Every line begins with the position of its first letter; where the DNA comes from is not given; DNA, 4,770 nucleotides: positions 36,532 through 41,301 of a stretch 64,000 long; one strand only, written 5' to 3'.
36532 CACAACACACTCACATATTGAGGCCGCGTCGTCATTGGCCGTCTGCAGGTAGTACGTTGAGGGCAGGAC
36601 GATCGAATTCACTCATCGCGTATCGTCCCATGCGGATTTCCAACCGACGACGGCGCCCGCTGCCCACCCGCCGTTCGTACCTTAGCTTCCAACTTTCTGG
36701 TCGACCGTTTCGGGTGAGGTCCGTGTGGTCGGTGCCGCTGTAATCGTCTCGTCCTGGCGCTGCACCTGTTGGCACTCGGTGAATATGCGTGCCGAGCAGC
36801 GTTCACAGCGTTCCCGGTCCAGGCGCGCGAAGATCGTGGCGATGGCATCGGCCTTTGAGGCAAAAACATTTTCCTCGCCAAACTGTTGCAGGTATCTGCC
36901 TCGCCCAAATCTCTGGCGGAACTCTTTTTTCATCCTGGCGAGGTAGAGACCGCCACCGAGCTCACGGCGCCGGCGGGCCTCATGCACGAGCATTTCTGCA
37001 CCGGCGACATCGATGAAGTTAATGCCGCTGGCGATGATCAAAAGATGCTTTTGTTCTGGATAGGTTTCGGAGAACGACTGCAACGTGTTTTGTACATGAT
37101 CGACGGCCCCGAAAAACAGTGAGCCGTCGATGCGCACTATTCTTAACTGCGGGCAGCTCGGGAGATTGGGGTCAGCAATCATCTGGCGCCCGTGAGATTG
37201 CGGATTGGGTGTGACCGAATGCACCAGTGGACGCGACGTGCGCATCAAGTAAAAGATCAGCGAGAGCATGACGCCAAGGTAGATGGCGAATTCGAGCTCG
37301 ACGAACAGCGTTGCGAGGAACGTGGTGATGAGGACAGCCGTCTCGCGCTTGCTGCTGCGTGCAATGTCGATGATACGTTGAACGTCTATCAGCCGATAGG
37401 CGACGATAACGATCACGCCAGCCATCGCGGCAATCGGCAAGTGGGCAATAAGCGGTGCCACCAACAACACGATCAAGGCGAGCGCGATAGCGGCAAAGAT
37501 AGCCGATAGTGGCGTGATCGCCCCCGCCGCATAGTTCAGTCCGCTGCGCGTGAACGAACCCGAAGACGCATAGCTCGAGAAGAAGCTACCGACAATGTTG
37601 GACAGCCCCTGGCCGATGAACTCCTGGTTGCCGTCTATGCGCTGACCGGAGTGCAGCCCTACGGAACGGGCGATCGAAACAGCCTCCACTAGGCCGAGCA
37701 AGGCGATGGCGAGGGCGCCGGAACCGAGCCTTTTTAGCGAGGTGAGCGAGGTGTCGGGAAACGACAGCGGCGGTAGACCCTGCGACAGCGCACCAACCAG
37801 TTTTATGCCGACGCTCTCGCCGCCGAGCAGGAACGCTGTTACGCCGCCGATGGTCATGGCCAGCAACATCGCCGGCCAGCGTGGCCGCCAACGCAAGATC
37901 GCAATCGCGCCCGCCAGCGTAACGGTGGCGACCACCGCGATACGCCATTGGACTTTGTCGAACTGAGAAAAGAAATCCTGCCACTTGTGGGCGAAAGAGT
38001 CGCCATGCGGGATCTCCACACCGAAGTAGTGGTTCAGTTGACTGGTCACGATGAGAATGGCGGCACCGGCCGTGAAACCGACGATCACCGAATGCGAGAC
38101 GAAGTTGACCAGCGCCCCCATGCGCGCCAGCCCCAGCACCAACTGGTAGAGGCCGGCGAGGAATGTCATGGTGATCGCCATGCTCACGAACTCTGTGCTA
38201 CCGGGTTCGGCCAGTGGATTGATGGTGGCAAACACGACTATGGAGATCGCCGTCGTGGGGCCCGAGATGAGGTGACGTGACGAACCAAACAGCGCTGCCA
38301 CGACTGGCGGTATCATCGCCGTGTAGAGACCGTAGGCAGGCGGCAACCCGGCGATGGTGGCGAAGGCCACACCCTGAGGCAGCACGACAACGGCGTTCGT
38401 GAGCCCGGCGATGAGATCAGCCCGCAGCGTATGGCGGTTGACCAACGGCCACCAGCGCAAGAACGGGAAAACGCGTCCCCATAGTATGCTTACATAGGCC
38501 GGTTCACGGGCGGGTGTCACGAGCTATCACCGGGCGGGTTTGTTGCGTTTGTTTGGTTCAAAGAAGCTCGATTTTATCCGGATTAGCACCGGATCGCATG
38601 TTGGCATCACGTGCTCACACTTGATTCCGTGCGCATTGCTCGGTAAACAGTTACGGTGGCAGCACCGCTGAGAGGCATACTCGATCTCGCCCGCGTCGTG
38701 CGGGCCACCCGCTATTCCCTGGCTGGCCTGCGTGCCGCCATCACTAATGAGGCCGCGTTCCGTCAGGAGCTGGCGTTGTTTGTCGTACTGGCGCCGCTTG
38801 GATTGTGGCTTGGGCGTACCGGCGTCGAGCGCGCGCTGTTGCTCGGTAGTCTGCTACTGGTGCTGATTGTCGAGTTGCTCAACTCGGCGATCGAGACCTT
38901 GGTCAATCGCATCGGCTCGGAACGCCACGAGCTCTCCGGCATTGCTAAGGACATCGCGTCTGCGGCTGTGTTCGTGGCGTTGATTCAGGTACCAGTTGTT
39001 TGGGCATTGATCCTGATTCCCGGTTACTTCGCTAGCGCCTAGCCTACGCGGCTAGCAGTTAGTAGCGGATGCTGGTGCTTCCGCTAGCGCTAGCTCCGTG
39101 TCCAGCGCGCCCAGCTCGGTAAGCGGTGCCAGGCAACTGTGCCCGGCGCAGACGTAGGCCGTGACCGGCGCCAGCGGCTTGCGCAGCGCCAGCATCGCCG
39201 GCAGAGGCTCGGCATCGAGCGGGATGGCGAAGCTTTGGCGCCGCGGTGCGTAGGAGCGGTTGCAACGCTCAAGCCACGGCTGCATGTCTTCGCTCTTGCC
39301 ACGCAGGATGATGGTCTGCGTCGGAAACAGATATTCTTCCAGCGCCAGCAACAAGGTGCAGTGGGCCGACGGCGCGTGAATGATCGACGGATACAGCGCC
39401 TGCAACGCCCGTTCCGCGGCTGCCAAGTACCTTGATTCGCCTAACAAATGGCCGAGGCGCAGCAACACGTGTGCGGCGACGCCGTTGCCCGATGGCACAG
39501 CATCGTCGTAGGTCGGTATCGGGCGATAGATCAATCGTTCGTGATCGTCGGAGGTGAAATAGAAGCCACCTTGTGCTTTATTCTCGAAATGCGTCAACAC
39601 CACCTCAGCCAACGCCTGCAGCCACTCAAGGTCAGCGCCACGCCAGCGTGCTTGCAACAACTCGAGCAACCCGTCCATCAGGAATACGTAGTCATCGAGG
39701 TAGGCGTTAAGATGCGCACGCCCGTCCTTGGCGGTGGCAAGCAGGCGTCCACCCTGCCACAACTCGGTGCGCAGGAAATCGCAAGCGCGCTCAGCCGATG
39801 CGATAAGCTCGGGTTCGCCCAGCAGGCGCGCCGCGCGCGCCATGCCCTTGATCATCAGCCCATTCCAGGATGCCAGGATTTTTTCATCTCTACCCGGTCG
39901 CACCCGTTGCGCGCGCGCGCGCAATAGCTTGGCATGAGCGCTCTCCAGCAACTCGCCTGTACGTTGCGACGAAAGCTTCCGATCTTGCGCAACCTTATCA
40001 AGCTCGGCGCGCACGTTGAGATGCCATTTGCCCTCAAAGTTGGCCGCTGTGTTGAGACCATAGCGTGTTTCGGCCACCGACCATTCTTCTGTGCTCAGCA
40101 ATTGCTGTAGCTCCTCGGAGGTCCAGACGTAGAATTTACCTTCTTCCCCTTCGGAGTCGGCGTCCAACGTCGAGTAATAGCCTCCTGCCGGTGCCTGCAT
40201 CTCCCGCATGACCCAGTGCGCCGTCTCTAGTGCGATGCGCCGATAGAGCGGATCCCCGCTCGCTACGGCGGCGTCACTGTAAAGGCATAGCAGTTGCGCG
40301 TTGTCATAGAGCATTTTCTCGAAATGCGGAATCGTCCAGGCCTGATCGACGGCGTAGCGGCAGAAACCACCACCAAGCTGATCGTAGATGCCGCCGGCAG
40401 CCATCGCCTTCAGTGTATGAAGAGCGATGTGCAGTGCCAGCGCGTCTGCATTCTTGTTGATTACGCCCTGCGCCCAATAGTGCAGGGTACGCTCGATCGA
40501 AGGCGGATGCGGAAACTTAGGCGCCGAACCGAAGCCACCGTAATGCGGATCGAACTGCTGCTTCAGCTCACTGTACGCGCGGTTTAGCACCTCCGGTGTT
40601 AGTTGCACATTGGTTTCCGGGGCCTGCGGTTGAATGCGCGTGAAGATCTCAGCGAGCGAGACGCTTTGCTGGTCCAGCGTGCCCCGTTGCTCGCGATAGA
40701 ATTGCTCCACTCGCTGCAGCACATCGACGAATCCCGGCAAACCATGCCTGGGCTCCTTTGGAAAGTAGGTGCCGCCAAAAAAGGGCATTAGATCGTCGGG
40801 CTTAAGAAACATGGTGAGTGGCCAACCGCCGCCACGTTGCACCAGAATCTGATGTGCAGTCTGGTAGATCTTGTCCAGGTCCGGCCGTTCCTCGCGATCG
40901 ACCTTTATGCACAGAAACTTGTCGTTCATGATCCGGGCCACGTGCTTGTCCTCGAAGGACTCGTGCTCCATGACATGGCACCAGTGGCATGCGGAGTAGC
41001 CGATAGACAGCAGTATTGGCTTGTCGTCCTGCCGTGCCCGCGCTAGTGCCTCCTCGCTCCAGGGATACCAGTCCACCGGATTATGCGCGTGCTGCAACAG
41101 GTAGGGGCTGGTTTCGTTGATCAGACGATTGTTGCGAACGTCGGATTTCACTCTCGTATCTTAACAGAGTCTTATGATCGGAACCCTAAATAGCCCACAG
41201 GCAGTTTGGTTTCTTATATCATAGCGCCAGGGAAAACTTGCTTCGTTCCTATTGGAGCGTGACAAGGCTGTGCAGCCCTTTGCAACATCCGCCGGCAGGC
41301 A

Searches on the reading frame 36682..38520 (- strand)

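Call 6: search_protein_families(library=pfam, proteins=[window:36682-38520:-])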
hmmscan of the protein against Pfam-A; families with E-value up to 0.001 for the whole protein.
window:36682-38520:- (612 aa): 2 families
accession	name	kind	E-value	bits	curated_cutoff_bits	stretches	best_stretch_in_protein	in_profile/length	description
PF00916.26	Sulfate_transp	-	3e-99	332.8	23.2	1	32-399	1-379/380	Sulfate permease family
PF01740.26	STAS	-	1.7e-10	41.1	22.6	1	456-559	7-106/106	STAS domain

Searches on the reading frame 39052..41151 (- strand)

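Call 6: search_protein_families(library=pfam, proteins=[window:39052-41151:-])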
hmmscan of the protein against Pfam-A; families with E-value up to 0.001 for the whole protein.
window:39052-41151:- (699 aa): 2 families
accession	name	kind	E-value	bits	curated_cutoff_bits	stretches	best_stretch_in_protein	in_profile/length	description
PF03190.21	Thioredox_DsbH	-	3.5e-74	248.6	27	1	7-168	1-160/163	Protein of unknown function, DUF255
PF13899.12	Thioredoxin_7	-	6e-13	49.2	27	1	27-118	1-83/83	Thioredoxin-like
